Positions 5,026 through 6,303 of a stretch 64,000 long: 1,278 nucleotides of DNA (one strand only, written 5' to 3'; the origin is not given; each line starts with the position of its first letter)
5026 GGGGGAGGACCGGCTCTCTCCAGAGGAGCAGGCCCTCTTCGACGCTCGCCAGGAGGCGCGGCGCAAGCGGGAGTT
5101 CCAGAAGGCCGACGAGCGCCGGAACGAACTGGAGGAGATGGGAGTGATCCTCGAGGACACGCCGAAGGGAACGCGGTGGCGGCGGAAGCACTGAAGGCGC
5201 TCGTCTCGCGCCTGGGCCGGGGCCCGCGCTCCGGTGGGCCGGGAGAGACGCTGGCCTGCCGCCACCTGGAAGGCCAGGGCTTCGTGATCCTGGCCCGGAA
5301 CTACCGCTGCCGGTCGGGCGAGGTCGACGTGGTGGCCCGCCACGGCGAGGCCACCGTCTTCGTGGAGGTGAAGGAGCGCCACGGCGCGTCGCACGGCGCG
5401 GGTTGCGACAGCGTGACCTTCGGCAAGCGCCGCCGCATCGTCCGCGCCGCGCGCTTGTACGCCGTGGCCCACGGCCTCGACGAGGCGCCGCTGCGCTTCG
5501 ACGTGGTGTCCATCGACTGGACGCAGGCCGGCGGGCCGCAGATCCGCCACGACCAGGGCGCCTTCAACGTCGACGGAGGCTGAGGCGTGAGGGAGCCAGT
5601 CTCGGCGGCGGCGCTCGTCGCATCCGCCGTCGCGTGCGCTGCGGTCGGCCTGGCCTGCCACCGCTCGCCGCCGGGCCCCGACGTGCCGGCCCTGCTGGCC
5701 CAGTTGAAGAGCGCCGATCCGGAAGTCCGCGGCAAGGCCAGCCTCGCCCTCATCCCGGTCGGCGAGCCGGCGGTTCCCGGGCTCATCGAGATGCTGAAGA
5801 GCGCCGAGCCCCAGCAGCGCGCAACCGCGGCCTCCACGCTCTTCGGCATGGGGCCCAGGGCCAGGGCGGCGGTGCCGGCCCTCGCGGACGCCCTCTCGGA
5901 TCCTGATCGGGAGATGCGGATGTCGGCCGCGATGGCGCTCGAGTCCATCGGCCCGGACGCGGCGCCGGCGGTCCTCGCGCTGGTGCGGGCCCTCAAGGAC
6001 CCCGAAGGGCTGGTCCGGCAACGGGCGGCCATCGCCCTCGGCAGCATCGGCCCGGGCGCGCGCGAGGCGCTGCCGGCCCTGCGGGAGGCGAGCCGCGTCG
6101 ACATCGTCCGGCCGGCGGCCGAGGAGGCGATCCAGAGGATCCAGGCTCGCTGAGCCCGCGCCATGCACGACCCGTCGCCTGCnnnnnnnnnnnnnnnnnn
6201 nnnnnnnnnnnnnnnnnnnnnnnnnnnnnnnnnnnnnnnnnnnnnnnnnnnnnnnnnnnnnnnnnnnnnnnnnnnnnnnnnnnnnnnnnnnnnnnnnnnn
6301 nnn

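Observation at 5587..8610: Class B (B12-binding) radical SAM enzyme with a long C-terminal extension, flanked by a HEAT-repeat lipoprotein and a secreted nuclease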

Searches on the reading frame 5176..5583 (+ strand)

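Call 3: search_protein_families(library=pfam, proteins=[window:5176-5583:+], max_evalue=0.01)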
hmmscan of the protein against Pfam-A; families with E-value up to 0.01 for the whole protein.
window:5176-5583:+ (135 aa): 3 families
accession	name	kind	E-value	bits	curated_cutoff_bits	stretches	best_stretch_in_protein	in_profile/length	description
PF02021.23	UPF0102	-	7.6e-27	93.9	23.6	1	23-113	1-80/80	Uncharacterised protein family UPF0102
PF08378.17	NERD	-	0.00012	23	22.1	1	20-75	2-64/111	Nuclease-related domain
PF01939.22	NucS_C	-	0.00071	20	24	1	30-71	14-56/124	Endonuclease NucS C-terminal domain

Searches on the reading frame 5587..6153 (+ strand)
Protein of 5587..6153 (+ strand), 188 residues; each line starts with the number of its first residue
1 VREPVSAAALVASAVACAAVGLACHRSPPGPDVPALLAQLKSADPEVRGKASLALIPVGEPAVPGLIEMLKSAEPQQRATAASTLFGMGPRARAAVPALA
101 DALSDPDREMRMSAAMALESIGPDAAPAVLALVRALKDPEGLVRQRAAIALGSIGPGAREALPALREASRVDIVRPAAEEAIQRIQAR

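Call 3: search_protein_families(library=pfam, proteins=[window:5587-6153:+], max_evalue=0.01)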
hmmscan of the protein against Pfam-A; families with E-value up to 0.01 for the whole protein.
window:5587-6153:+ (188 aa): 6 families
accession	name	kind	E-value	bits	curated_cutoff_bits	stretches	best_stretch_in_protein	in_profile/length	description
PF13646.12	HEAT_2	-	1.4e-21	77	27.7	3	63-130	1-67/88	HEAT repeats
PF02985.28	HEAT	-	7.6e-17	60.3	23.5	1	96-123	2-29/31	HEAT repeat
PF13513.12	HEAT_EZ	-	2.8e-10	40.9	27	1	110-154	3-55/55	HEAT-like repeat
PF03130.22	HEAT_PBS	-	1.3e-07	31.8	20.9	1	143-168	1-24/27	PBS lyase HEAT-like repeat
PF00514.29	Arm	-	2.4e-06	27.8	20.6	0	61-85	12-36/41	Armadillo/beta-catenin-like repeat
PF12717.13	Cnd1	-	0.0012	19.4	26.4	0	96-151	23-82/162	non-SMC mitotic condensation complex subunit 1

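Call 4: search_protein_families(library=ncbifam, proteins=[window:5587-6153:+], max_evalue=0.01)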
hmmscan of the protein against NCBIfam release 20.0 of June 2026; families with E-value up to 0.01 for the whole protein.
window:5587-6153:+ (188 aa): 5 families
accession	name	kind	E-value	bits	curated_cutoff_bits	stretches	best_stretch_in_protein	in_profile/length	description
NF010374.0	PRK13800.1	equivalog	9.3e-08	30.8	1196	1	17-151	762-895/898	fumarate reductase/succinate dehydrogenase flavoprotein subunit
NF045662.1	DVU0298_fam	equivalog_domain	9.6e-08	31.8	75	0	93-126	144-177/213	DVU0298 family protein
NF058515.1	phyc_lyase_CpcF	equivalog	1.4e-05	24.8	220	1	32-187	31-194/200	C-phycocyanin alpha-cysteine-84 phycocyanobilin lyase subunit CpcF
NF045915.1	PhycobilmeDegNblB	equivalog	5.4e-05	22.8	300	1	94-169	130-204/214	phycobilisome degradation protein NblB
NF058502.1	phyc_lyase_CpcE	equivalog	0.00014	21.5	330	0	92-186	71-164/260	C-phycocyanin alpha-cysteine-84 phycocyanobilin lyase subunit CpcE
